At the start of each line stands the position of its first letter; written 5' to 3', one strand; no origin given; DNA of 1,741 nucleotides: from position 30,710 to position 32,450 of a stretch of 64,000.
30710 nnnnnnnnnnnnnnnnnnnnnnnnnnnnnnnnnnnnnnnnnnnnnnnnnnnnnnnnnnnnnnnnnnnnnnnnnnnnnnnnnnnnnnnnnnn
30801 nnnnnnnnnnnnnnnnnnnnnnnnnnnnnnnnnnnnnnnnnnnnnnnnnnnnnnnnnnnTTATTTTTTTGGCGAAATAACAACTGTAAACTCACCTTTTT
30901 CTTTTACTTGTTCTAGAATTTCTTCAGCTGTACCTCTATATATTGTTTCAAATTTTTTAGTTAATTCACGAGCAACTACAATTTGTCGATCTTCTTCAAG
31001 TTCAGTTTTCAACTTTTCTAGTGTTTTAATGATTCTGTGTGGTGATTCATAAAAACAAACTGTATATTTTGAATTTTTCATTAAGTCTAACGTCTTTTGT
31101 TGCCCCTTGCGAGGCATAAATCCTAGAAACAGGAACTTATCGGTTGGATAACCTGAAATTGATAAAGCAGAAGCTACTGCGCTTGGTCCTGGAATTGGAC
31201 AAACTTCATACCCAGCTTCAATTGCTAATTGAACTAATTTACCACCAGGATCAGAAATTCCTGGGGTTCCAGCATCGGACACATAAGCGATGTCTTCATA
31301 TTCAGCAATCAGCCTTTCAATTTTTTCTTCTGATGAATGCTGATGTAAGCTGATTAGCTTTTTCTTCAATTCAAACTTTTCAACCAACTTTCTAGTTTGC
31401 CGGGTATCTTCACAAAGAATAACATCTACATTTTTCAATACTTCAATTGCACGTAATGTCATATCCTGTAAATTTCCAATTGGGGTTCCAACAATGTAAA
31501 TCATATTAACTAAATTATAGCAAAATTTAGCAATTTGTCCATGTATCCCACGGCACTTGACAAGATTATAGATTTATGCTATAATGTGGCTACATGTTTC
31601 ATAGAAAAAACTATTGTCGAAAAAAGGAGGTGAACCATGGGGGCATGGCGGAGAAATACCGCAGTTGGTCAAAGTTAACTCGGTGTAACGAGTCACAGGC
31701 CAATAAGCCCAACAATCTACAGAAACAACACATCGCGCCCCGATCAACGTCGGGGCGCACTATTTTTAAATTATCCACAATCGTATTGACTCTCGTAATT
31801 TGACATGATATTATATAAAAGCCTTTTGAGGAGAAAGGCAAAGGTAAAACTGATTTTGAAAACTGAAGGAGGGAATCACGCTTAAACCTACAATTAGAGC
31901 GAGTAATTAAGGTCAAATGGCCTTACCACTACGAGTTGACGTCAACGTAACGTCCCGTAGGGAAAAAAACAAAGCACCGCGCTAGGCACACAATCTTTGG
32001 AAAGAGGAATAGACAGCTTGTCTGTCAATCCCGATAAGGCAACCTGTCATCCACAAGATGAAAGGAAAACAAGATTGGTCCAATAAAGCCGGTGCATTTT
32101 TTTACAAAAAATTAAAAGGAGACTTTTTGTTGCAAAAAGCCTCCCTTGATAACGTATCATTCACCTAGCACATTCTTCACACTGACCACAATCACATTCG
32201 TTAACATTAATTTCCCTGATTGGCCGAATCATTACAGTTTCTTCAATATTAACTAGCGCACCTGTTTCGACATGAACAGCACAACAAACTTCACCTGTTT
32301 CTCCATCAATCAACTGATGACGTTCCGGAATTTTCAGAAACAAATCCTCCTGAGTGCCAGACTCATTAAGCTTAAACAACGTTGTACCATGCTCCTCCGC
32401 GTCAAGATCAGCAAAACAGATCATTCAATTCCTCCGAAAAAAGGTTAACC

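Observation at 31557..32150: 600-bp GC-rich intergenic region with two promoters, a 13-codon SD-led ORF followed by a terminator, and a second ORF-free transcript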

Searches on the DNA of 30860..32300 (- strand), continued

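Call 50: search_with_rna_model(model_id=R1, sources=[window, L083, L086, L089, L090, L092, L093, L120, L121, L123, L119, L003, L004, L005, L006, L007, L008, L009, L010, L011, L012, L013, L014, L015, L016, L017, L018, L019, L020, L021, L022, L023, L024, L025, L037, L040, L042, L046, L057, L061, L079], max_evalue=10, make_alignment=true, show_alignments=6)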
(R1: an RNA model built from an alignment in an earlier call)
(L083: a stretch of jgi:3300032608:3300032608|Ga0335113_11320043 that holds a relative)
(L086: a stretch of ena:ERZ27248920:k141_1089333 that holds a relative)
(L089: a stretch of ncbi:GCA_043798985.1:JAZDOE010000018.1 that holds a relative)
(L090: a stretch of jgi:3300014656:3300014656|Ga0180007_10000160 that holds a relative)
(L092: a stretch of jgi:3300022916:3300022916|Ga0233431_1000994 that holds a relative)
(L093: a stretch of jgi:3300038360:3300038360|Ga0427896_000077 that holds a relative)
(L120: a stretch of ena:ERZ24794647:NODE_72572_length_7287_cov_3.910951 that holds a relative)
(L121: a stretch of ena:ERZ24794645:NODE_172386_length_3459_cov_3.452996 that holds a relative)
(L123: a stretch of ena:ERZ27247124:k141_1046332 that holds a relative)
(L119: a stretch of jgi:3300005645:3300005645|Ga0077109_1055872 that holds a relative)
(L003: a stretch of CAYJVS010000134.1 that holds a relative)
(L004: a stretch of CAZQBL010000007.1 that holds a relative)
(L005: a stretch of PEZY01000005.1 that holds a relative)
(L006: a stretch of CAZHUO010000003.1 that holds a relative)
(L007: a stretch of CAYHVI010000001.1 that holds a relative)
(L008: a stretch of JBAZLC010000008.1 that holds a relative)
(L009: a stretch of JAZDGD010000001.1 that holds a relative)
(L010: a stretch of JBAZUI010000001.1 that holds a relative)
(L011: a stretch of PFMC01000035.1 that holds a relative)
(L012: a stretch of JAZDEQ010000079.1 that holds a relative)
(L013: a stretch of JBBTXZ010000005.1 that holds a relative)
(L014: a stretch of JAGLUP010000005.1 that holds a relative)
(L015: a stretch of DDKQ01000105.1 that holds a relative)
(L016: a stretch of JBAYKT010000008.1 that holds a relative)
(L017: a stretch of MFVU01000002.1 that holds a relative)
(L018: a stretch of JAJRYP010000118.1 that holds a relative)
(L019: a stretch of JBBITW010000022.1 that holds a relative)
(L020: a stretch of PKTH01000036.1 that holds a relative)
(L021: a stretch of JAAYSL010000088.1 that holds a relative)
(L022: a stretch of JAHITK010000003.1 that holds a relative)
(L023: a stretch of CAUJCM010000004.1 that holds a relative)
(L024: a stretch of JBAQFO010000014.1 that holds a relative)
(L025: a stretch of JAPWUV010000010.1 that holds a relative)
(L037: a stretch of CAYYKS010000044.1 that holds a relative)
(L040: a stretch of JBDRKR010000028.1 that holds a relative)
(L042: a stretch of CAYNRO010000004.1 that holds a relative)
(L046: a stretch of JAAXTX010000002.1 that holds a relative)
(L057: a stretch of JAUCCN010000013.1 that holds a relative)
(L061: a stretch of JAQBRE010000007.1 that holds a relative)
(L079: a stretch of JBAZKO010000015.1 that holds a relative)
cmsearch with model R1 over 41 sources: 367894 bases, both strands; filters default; matches with E-value up to 10: 11.
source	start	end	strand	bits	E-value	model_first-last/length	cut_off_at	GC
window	31926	32104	+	243.7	1.3e-53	1-179/179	no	0.45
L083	2836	3019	-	42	2.1e-07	1-179/179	no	0.47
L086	2893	3076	-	37.6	2.2e-06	1-179/179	no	0.52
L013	2936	3087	-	14.3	0.48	1-179/179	no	0.38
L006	7664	7721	-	12.3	1.4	1-179/179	no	0.4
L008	7527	7599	-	12.1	1.5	1-179/179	no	0.33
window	45577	45644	+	10.3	3.9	76-145/179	no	0.35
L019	6180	6281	+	9.6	5.6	1-179/179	no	0.28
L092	1613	1794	-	9.3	6.9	1-179/179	no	0.34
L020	7348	7437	-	9.1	7.7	1-179/179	no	0.38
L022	2993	3056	-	9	8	1-179/179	no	0.28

Alignment A5: 11 matches aligned to the model, 279 columns, each read 5' to 3' on its own strand. Consensus structure (alignment columns), stored with it:
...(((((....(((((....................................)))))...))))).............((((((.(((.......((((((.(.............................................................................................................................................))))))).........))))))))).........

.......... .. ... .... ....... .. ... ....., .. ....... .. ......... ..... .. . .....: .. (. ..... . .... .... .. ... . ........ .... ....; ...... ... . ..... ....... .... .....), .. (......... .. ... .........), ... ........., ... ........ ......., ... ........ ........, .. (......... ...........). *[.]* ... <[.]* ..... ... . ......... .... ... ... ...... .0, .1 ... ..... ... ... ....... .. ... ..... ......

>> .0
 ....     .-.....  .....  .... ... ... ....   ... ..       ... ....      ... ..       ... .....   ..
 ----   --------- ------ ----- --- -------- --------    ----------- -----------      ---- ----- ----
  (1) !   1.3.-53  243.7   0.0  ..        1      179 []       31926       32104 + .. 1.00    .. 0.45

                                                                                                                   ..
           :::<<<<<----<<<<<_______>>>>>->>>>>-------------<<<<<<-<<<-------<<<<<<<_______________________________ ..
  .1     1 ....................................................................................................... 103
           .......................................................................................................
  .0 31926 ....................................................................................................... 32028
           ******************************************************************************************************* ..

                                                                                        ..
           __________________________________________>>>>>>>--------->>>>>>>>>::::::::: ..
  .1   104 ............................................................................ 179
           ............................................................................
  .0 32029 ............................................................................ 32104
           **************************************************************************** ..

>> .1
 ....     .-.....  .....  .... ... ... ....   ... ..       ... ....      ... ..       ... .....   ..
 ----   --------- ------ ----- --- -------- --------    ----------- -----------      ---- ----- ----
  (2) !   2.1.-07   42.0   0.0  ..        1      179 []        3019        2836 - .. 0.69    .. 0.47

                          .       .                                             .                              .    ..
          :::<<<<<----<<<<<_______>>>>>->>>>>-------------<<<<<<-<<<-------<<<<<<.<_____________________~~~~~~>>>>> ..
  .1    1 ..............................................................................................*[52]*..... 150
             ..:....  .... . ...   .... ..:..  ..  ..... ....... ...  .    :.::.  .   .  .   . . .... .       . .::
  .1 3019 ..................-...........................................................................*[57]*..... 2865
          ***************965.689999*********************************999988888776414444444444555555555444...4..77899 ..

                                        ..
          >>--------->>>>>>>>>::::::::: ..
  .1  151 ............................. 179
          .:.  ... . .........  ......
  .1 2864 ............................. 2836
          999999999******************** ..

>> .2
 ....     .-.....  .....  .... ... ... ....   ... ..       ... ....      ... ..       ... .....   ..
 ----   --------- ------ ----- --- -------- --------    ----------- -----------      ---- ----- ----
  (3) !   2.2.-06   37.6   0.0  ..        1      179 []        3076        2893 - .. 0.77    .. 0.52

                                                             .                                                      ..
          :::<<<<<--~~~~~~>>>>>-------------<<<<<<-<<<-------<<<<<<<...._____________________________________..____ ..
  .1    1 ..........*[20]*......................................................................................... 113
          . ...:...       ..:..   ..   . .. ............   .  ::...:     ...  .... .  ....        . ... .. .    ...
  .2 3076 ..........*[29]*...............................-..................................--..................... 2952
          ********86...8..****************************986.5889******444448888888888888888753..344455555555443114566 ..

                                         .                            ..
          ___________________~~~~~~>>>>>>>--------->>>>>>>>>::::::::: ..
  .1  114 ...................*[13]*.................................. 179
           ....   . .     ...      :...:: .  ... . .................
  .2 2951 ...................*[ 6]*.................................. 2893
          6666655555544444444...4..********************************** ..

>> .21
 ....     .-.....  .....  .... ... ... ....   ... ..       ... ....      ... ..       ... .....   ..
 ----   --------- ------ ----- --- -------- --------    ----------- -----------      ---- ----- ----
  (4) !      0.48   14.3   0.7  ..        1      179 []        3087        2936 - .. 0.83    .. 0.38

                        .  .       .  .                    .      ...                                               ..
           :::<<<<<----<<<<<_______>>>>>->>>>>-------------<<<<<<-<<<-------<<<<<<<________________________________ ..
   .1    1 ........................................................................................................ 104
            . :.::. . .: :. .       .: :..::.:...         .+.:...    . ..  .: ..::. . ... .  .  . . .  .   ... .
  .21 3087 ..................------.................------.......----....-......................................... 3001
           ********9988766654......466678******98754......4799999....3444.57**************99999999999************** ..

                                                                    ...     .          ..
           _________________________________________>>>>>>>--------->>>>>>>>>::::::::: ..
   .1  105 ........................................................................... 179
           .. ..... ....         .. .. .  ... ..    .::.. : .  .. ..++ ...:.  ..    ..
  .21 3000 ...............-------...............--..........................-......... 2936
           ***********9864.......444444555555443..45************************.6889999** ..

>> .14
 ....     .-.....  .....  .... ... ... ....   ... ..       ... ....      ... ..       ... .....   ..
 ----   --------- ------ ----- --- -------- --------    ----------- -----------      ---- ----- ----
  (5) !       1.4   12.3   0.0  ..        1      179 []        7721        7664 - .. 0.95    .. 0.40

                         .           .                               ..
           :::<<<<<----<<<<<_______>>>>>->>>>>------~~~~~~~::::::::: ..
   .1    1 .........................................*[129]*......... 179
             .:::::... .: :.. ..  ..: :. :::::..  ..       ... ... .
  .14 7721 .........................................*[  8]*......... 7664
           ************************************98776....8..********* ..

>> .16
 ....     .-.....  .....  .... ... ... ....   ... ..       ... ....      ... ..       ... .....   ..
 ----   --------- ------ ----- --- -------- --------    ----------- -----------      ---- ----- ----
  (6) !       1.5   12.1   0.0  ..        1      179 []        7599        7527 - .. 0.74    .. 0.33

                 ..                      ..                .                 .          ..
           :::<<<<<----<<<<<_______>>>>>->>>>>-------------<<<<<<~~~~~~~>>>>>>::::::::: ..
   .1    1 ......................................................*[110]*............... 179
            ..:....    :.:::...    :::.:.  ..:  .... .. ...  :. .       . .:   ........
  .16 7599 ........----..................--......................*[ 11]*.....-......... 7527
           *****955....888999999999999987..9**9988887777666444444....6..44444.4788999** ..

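Call 52: search_with_rna_model(model_id=R1, sources=[L001, L083, L086, L092, L120, L090, L093], max_evalue=10, filters=off, make_alignment=true, show_alignments=0)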
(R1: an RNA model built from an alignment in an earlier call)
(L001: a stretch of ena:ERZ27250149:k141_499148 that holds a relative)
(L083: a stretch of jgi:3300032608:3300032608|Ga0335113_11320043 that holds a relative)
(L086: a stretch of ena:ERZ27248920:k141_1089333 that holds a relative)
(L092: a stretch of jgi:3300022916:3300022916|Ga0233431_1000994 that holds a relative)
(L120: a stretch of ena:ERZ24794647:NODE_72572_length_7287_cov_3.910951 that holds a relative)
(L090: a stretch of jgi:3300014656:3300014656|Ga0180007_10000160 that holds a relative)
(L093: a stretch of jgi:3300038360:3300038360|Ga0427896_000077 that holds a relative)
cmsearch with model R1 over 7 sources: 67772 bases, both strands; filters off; matches with E-value up to 10: 37.
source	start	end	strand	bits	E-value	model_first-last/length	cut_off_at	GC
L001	9401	9579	-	243.7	2.4e-54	1-179/179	no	0.45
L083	2836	3019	-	42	4e-08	1-179/179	no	0.47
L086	2893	3076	-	37.6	4.1e-07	1-179/179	no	0.52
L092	2977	3109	-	17.9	0.013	1-179/179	no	0.46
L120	2452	2586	-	12.9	0.19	1-179/179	no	0.5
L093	7772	7864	-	9.9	0.89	1-179/179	no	0.48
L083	3934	4029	-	9.4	1.2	1-179/179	no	0.3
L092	1613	1794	-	9.2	1.3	1-179/179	no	0.34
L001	10437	10500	+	9.1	1.4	83-145/179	no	0.27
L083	3755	3866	-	9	1.4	1-179/179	no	0.33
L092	490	558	+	8.9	1.6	1-179/179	no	0.29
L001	7829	7915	+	8.7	1.7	1-179/179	no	0.29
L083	296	352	+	8.7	1.8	1-179/179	no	0.42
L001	17035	17100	+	8.5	1.9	73-145/179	no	0.33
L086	8124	8203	-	8.1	2.3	1-179/179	no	0.41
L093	1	45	-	7.7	2.9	1-179/179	no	0.31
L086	422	472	+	7.6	3.1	1-179/179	no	0.29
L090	38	116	-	7.5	3.2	1-179/179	no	0.41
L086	3256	3333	-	7.2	3.9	1-179/179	no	0.59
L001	9373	9540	+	7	4.1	1-179/179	no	0.39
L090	3438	3502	+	6.8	4.7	1-179/179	no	0.22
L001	9738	9805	-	6.8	4.7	1-179/179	no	0.5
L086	4149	4227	+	6.7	5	1-179/179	no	0.33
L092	802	850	+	6.6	5.1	97-145/179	no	0.29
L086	7790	7821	-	6.3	6.2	115-145/179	no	0.28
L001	2386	2457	+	6.2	6.4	1-179/179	no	0.26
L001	5459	5522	+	6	7.2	84-145/179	no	0.28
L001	16139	16179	+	5.8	7.8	1-179/179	no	0.29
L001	17393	17487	+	5.8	7.8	36-170/179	no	0.43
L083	6782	6834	+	5.8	7.9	1-179/179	no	0.32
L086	6593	6677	-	5.8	8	1-179/179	no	0.39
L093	4871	4906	+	5.7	8.1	110-145/179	no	0.14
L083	3183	3247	-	5.7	8.3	1-179/179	no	0.45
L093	3335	3417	+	5.6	8.7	70-148/179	no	0.4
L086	2823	2892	+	5.6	8.7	1-179/179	no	0.31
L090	1176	1219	-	5.5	9.3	1-179/179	no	0.36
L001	2944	2983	+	5.4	9.9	1-179/179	no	0.22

Alignment A6: 37 matches aligned to the model, 344 columns, each read 5' to 3' on its own strand. Consensus structure (alignment columns), stored with it:
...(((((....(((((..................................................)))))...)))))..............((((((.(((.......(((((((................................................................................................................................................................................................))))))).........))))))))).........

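Call 53: search_with_rna_model(model_id=R1, sources=[L001, L083, L086, L092, L120], max_evalue=0.3, filters=off, make_alignment=true, show_alignments=5)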
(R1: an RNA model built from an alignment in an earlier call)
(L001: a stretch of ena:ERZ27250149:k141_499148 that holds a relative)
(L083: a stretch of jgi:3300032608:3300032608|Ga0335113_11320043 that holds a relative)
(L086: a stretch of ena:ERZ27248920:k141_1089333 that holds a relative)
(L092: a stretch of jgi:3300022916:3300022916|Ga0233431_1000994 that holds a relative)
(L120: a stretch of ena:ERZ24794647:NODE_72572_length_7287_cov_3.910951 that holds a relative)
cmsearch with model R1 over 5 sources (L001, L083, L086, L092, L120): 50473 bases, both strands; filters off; matches with E-value up to 0.3: 5.
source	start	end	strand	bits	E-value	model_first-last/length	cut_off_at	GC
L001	9401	9579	-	243.7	1.8e-54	1-179/179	no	0.45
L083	2836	3019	-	42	3e-08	1-179/179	no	0.47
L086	2893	3076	-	37.6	3e-07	1-179/179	no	0.52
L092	2977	3109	-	17.9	0.01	1-179/179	no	0.46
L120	2452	2586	-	12.9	0.14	1-179/179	no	0.5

Alignment A7: 5 matches aligned to the model, 293 columns, each read 5' to 3' on its own strand. Consensus structure (alignment columns), stored with it:
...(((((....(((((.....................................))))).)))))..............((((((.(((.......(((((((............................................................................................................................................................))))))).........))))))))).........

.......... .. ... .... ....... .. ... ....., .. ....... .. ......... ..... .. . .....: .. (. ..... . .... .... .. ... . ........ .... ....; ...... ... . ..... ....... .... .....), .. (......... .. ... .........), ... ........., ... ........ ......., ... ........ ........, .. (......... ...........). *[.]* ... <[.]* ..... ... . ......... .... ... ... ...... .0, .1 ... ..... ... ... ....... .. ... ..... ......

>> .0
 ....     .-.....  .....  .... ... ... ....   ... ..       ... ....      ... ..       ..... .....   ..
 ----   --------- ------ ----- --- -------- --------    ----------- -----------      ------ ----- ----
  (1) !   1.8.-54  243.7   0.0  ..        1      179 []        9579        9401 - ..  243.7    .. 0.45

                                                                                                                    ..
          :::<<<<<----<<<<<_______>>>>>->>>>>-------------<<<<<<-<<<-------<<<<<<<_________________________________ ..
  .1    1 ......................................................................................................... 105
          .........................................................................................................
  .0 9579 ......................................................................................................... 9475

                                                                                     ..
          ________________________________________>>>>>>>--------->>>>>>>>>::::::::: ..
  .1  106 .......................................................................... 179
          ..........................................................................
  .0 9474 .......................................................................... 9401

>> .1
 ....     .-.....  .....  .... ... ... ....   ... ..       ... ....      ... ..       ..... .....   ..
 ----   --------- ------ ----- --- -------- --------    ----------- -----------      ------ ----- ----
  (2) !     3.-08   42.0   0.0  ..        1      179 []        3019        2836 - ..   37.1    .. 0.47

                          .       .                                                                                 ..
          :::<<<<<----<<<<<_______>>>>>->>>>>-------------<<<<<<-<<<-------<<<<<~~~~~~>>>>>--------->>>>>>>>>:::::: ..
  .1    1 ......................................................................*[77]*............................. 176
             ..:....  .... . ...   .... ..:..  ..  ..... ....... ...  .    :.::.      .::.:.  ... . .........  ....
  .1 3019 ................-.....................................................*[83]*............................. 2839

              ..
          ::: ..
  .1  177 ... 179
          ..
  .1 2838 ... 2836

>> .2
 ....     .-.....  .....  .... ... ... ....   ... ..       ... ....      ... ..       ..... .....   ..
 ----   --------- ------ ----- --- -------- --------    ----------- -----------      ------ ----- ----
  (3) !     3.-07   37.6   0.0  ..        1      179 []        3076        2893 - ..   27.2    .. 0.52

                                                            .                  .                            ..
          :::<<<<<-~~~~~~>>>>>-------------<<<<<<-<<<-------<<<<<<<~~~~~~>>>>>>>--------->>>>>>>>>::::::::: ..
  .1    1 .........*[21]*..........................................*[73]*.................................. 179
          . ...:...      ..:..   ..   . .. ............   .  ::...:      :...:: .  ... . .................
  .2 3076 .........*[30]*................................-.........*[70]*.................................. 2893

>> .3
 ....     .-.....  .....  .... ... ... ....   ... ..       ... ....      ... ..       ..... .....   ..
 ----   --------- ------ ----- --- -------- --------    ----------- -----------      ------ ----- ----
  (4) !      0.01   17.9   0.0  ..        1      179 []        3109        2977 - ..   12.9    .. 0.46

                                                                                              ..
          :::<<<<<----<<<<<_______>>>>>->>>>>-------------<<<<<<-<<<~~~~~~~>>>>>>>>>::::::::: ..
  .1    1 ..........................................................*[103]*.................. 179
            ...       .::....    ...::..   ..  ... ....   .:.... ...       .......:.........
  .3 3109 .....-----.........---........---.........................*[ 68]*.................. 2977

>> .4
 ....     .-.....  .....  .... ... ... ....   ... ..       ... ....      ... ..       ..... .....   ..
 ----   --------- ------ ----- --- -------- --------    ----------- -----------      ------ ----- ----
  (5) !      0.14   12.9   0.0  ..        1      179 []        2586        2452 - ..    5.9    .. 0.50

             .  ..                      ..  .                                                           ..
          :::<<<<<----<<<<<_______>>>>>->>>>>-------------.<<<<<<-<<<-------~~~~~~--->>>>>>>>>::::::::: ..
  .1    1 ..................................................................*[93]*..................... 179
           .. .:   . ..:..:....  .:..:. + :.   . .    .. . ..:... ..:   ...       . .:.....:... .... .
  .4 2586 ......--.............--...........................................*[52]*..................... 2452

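Call 65: build_rna_model(alignment_id=A10, structure=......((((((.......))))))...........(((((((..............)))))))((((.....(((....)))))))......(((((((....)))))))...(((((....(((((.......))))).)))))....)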
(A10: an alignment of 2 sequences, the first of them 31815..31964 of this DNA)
Model R2 built from alignment A10 (2 sequences, 150 columns); structure: as given.
model positions 150; base pairs 37; branch points 4; effective number of sequences 0.75; information 0.589 bits per position. Calibrated on 0.2 Mb of random sequence (short: E-values are rough).
structure used (alignment columns):
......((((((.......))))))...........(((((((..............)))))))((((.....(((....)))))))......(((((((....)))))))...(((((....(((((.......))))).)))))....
